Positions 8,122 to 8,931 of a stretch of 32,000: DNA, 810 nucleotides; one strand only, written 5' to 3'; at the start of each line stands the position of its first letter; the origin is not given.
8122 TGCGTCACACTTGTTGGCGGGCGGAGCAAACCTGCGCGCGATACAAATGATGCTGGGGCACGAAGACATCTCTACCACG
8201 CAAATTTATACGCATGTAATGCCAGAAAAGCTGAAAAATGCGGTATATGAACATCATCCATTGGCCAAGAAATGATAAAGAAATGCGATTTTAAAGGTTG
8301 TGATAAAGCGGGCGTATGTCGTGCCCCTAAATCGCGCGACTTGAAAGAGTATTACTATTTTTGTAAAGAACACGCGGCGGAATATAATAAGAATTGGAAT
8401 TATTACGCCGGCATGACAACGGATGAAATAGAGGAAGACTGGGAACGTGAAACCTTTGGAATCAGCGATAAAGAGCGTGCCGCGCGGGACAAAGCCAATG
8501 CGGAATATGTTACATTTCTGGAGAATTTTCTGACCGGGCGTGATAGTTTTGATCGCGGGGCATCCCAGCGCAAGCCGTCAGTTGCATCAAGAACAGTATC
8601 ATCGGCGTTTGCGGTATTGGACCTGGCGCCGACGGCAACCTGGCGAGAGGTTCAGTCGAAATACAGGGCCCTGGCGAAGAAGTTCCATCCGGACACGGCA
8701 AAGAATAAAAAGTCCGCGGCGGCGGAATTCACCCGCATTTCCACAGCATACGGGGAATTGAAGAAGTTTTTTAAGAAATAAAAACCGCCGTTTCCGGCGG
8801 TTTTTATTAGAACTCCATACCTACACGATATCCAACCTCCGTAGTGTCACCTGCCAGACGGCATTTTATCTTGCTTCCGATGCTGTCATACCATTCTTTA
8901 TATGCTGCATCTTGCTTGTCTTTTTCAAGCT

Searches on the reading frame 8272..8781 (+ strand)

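Call 9: search_protein_families(library=pfam, proteins=[window:8272-8781:+])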
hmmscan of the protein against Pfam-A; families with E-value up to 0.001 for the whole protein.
window:8272-8781:+ (169 aa): 1 family
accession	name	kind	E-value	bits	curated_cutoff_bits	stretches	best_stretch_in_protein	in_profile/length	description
PF00226.36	DnaJ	-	4.5e-12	46.3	27.8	1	113-164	3-54/63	DnaJ domain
